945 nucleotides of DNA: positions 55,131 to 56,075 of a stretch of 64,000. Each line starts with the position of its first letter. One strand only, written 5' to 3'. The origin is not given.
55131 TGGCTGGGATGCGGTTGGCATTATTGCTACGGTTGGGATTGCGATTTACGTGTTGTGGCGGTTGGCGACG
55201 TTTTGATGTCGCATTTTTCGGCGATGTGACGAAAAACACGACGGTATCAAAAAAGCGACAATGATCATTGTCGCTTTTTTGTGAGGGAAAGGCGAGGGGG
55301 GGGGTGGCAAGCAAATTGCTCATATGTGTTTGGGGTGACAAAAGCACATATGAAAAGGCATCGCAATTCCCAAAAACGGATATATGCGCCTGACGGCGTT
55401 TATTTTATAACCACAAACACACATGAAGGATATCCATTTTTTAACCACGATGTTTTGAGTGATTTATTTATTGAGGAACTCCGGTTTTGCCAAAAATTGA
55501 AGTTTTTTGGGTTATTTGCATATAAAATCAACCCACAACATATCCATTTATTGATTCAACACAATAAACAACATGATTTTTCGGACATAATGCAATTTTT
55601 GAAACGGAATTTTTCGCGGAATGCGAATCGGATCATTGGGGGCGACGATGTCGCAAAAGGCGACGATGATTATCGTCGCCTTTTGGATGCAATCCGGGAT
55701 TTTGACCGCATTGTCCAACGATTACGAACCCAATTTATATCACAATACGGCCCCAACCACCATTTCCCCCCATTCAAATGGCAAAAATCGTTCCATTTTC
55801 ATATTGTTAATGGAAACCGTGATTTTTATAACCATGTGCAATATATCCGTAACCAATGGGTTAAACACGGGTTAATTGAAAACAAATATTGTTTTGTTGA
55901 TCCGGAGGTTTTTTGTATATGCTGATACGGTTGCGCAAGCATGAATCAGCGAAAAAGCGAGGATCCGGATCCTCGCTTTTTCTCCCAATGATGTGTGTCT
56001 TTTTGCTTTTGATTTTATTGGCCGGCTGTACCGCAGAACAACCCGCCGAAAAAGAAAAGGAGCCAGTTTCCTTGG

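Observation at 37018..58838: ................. double-hairpin REP-like element family with an IS200-like HuH (RAYT) transposase nearby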

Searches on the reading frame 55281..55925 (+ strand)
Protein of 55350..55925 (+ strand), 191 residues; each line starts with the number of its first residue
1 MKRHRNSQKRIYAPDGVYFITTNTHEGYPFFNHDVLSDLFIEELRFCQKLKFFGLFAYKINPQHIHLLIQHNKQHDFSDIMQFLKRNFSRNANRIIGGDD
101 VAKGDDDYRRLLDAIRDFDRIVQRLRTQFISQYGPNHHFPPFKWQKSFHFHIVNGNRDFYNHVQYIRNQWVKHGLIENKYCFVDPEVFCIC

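Call 8: search_protein_families(library=pfam, proteins=[window:55350-55925:+])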
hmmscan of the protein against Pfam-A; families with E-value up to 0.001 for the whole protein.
window:55350-55925:+ (191 aa): 1 family
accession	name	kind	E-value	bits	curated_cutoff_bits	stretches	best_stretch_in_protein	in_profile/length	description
PF01797.21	Y1_Tnp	-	4.2e-08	33.8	23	1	40-93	28-81/121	Transposase IS200 like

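Call 9: search_protein_families(library=ncbifam, proteins=[window:55350-55925:+, window:55281-55925:+], max_evalue=0.1)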
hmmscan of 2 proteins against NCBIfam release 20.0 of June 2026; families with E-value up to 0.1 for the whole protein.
window:55350-55925:+ (191 aa): 2 families
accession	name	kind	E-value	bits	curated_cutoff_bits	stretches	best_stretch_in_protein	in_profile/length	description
NF047646.1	REP_Tyr_transpos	equivalog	1e-23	83.9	80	2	8-93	2-88/146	REP-associated tyrosine transposase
NF033573.1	transpos_IS200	equivalog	0.00073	19.8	55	1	53-92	47-86/126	IS200/IS605 family transposase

window:55281-55925:+ (214 aa): 2 families
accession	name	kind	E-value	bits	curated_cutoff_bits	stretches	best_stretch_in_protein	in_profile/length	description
NF047646.1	REP_Tyr_transpos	equivalog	1.5e-23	83.3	80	1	31-201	2-139/146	REP-associated tyrosine transposase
NF033573.1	transpos_IS200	equivalog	0.00087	19.5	55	1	76-115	47-86/126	IS200/IS605 family transposase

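Call 14: find_encoding_contigs(protein=window:55350-55925:+, flank=10000, max_places=6)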
Protein window:55350-55925:+ (191 aa): no gene with exactly this product is on record in the collection.

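Call 15: find_homologous_proteins(query=window:55350-55925:+, max_evalue=0.001)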
Query window:55350-55925:+ (191 aa): 70 proteins with E <= 0.001 among 87 candidates.
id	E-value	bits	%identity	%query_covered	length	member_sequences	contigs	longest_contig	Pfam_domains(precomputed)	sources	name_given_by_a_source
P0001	5.9e-65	237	57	97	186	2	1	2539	PF01797.22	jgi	-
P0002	1.6e-60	222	53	97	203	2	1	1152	PF01797.22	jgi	-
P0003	8.2e-56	207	54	97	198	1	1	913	PF01797.22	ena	-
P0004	3.0e-55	205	49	98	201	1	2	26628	PF01797.22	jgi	-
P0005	3.0e-55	205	50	96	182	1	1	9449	PF01797.22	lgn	-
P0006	3.9e-54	201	53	96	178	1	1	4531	PF01797.22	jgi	jgi:putative transposase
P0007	7.6e-53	197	48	96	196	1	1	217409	PF01797.22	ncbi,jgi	jgi:REP element-mobilizing transposase RayT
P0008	6.8e-52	194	48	98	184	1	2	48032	PF01797.22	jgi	jgi:putative transposase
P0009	8.0e-49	184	46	98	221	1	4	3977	PF01797.22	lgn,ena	-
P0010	1.6e-47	180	41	95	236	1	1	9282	PF01797.22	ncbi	-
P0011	2.8e-47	179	45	98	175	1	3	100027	PF01797.22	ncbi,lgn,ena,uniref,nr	ncbi:MAG: Uncharacterized protein FD145_682 [Candidatus Saganbacteria bacterium]|uniref:Transposase 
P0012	7.5e-47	178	39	97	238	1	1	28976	PF01797.22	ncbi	-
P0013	1.2e-46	177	39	97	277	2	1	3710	PF01797.22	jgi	jgi:REP element-mobilizing transposase RayT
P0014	1.3e-46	177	40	95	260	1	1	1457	PF01797.22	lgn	-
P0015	1.6e-46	177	43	95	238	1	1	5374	PF01797.22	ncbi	-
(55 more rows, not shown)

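Call 16: find_encoding_contigs(protein=P0007, flank=10000, max_places=2)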
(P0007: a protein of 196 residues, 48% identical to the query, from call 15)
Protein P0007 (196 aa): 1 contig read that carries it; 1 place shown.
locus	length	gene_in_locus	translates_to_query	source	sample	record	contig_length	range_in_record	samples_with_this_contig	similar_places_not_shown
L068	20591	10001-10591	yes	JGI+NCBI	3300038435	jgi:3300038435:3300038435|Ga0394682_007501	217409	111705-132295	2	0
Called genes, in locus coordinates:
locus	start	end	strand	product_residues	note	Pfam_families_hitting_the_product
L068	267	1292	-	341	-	PF13672:PP2C_2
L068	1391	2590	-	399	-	PF00478:IMPDH, PF03060:NMO (faint), PF01070:FMN_dh, PF01645:Glu_synthase (weak), PF01180:DHO_dh (faint)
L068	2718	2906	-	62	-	-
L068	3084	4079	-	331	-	PF00140:Sigma70_r1_2, PF04542:Sigma70_r2, PF04539:Sigma70_r3, PF04545:Sigma70_r4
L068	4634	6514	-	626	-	-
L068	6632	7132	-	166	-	PF03330:DPBB_1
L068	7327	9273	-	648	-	PF02824:TGS, PF07973:tRNA_SAD, PF00587:tRNA-synt_2b, PF03129:HGTP_anticodon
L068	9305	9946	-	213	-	PF00156:Pribosyltran (weak)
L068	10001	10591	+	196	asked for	PF01797:Y1_Tnp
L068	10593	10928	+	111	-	PF01035:DNA_binding_1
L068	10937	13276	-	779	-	PF02638:GHL10, PF13200:DUF4015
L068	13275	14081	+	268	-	PF01048:PNP_UDP_1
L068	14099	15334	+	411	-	PF00162:PGK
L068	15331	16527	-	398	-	-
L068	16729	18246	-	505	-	PF13529:Peptidase_C39_2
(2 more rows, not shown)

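Call 17: find_encoding_contigs(protein=P0011, flank=10000, max_places=2)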
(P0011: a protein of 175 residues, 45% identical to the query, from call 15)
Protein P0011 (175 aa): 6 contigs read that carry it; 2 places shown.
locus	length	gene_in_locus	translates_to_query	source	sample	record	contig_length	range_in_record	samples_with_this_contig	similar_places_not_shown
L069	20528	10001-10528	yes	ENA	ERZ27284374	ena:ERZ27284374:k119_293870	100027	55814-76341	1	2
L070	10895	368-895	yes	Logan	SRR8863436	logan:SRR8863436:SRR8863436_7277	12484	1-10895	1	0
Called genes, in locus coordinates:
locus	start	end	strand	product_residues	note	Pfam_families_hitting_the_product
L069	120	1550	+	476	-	PF00072:Response_reg, PF00512:HisKA, PF02518:HATPase_c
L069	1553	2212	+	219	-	PF01863:YgjP-like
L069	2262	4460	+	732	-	PF00403:HMA, PF00122:E1-E2_ATPase, PF00702:Hydrolase, PF08282:Hydrolase_3 (faint)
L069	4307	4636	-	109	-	-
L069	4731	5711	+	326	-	-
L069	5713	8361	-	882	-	PF01170:UPF0020 (faint), PF01555:N6_N4_Mtase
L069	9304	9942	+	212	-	-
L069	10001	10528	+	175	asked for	PF01797:Y1_Tnp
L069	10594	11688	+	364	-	PF00919:UPF0004, PF04055:Radical_SAM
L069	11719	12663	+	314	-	PF13793:Pribosyltran_N, PF00156:Pribosyltran, PF14572:Pribosyl_synth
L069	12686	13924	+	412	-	PF03447:NAD_binding_3, PF00742:Homoserine_dh, PF01842:ACT, PF13291:ACT_4 (weak), PF22629:ACT_AHAS_ss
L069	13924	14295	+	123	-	PF00899:ThiF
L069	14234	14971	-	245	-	PF00005:ABC_tran, PF13304:AAA_21 (faint)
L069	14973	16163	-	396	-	PF12704:MacB_PCD, PF02687:FtsX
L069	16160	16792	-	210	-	-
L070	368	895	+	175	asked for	PF01797:Y1_Tnp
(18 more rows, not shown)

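Call 18: find_encoding_contigs(protein=P0004, flank=10000, max_places=2)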
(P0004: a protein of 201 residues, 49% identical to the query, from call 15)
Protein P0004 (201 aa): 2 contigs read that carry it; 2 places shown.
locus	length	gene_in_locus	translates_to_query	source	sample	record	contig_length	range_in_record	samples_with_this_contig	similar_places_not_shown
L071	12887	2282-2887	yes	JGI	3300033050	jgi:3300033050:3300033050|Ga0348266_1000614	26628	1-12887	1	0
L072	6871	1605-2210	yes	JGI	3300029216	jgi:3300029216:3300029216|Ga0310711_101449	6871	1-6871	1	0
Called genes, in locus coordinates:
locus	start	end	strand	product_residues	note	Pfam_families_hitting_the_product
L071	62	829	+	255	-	PF08543:Phos_pyr_kin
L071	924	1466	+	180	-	PF02581:TMP-TENI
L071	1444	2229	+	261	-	PF05690:ThiG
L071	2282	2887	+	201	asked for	PF01797:Y1_Tnp (faint)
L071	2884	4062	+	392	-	PF04055:Radical_SAM, PF06968:BATS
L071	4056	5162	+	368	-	PF00899:ThiF, PF00581:Rhodanese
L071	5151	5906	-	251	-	PF01884:PcrB, PF01180:DHO_dh, PF00977:His_biosynth, PF01207:Dus (weak)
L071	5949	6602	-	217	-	PF01648:ACPS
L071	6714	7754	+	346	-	-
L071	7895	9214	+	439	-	PF05221:AdoHcyase, PF00670:AdoHcyase_NAD, PF02826:2-Hacid_dh_C, PF07991:KARI_N (weak), PF13241:NAD_binding_7 (weak)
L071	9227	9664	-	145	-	-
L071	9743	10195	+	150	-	-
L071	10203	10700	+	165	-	-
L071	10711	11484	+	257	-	PF00072:Response_reg, PF04397:LytTR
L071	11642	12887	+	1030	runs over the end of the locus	PF02518:HATPase_c (faint), PF07494:Reg_prop (weak), PF07495:Y_Y_Y, PF06580:His_kinase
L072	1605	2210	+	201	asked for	PF01797:Y1_Tnp (faint)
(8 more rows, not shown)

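Call 19: find_encoding_contigs(protein=P0008, flank=10000, max_places=2)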
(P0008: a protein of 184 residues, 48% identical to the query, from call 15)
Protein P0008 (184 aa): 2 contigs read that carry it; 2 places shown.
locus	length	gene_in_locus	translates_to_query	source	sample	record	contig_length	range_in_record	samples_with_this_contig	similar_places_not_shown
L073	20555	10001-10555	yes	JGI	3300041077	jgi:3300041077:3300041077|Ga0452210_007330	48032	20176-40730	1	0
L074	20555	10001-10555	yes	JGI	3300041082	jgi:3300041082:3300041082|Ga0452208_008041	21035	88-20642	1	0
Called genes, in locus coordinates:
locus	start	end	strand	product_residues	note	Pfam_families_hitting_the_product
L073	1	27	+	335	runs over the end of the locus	-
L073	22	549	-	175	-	-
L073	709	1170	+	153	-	PF01750:HycI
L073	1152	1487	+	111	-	PF01155:HypA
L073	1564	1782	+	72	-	-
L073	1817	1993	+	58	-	PF12797:Fer4_2 (weak), PF12837:Fer4_6 (weak), PF00037:Fer4 (weak), PF13459:Fer4_15, PF13370:Fer4_13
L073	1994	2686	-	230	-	PF13353:Fer4_12, PF04055:Radical_SAM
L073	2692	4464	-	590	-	PF13597:NRDD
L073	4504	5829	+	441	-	PF07690:MFS_1, PF13347:MFS_2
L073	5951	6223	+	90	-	PF00216:Bac_DNA_binding, PF18291:HU-HIG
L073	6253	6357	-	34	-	-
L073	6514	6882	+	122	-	PF04471:Mrr_cat (weak), PF08378:NERD, PF02021:UPF0102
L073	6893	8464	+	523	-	PF13541:ChlI, PF01078:Mg_chelatase, PF07728:AAA_5 (faint), PF00493:MCM (weak), PF13335:Mg_chelatase_C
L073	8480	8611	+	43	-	-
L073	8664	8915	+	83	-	PF11680:DUF3276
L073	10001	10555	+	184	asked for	PF01797:Y1_Tnp (weak)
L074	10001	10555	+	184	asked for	PF01797:Y1_Tnp (weak)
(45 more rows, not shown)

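Call 86: search_solved_structures(query=window:55350-55925:+, max_evalue=0.01, show_alignments=1)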
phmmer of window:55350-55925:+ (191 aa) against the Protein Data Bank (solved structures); distinct sequences matched with E-value up to 0.01: 1.
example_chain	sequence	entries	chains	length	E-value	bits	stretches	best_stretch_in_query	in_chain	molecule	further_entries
4er8_A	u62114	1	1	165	0.006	19.6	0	144-177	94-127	TnpArep for protein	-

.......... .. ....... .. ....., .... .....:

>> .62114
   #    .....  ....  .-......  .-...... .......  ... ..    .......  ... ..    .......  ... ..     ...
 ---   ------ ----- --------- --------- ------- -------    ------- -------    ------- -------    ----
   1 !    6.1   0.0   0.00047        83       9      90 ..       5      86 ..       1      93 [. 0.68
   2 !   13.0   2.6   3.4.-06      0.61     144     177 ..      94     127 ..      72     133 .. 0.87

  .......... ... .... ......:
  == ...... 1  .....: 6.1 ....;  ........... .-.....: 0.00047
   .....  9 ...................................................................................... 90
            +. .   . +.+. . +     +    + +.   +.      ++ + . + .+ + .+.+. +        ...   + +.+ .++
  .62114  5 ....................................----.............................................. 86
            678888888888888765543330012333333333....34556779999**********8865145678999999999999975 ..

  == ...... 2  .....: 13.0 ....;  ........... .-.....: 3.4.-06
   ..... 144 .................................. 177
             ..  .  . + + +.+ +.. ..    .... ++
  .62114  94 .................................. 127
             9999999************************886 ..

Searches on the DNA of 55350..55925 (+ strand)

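Call 90: search_with_rna_model(model_id=R1, sources=[L068, L069, L071, L073, L084, L085, L086, L087, L089, L091, L080, L081, L082, L083], max_evalue=0.01)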
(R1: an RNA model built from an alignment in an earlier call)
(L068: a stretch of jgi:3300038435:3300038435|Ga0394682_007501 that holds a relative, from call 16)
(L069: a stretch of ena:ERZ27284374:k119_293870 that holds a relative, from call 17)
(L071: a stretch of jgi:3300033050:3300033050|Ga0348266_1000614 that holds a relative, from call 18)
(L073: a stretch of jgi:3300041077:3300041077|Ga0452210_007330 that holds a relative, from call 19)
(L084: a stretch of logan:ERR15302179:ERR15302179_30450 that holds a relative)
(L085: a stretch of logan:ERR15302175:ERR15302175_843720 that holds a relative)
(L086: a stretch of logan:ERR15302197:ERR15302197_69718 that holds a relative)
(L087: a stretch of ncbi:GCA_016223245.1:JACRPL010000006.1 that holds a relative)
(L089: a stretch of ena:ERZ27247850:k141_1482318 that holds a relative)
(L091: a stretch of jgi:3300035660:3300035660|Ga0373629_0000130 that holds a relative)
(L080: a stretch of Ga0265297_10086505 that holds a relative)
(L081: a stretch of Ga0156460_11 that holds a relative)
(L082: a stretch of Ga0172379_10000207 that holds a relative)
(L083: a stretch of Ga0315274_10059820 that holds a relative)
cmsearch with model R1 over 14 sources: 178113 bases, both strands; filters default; matches with E-value up to 0.01: 45.
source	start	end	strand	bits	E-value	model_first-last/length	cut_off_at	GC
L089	7764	7805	+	59.5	1.2e-14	1-42/42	no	0.43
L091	15040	15081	+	56.9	7.2e-14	1-42/42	no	0.45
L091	10386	10427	-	55.4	2e-13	1-42/42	no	0.5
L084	10598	10639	+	54.9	2.7e-13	1-42/42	no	0.43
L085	7570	7611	+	54.9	2.7e-13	1-42/42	no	0.43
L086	3319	3360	+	54.9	2.7e-13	1-42/42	no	0.43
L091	15078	15119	-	54.3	4.2e-13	1-42/42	no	0.43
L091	10457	10498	-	53.7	6.1e-13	1-42/42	no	0.6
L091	8663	8704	+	51.6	2.5e-12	1-42/42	no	0.4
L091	9102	9143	+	46.9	5.9e-11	1-42/42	no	0.43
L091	8719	8784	+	43.2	7.1e-10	1-42/42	no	0.59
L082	3385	3427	-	40.6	4e-09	1-42/42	no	0.53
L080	2433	2475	-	40.1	5.5e-09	1-42/42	no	0.49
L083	2953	2995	+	40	6.2e-09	1-42/42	no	0.44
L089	10997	11036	+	39.8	6.8e-09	1-42/42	no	0.43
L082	4308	4350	-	39.7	7.5e-09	1-42/42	no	0.51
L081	3385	3427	-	39.6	7.8e-09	1-42/42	no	0.51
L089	7801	7842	-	39.5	8.7e-09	1-42/42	no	0.45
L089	10384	10425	-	38.7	1.4e-08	1-42/42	no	0.4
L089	9837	9876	+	38.6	1.6e-08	1-42/42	no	0.4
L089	11678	11705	-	38.5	1.7e-08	8-35/42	no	0.57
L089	9922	9945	+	35.7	1.1e-07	10-33/42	no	0.58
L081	2392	2434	+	35.5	1.3e-07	1-42/42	no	0.6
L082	2253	2295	+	35.3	1.4e-07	1-42/42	no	0.58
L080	662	704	+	34.2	2.9e-07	1-42/42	no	0.63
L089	11031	11073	-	33.1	6.1e-07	1-42/42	no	0.47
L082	2392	2434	+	32.5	9.1e-07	1-42/42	no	0.65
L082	2113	2155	+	32.3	1.1e-06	1-42/42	no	0.6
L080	1610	1652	+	31.3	2.1e-06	1-42/42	no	0.51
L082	3517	3559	-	31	2.5e-06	1-42/42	no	0.58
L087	10467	10507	-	27.7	2.3e-05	1-42/42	no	0.49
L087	9157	9181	+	27.1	3.4e-05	9-34/42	no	0.4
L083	2953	2995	-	24.4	0.00022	1-42/42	no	0.44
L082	4308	4350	+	24.1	0.00027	1-42/42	no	0.51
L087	9110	9136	+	23.8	0.00031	8-35/42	no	0.44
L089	9891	9910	-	22.6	0.00074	12-31/42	no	0.6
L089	9967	9986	-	22.6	0.00074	12-31/42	no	0.6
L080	1271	1313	+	21.9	0.0012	1-42/42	no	0.56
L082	3385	3427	+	21.7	0.0014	1-42/42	no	0.53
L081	3385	3427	+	21.1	0.002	1-42/42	no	0.51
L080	2433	2475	+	20.9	0.0023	1-42/42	no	0.49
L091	10386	10427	+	20.5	0.0029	1-42/42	no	0.5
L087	10015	10035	-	19.5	0.006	11-32/42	no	0.48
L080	1610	1652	-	18.9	0.0088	1-42/42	no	0.51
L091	8663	8704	-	18.8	0.0091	1-42/42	no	0.4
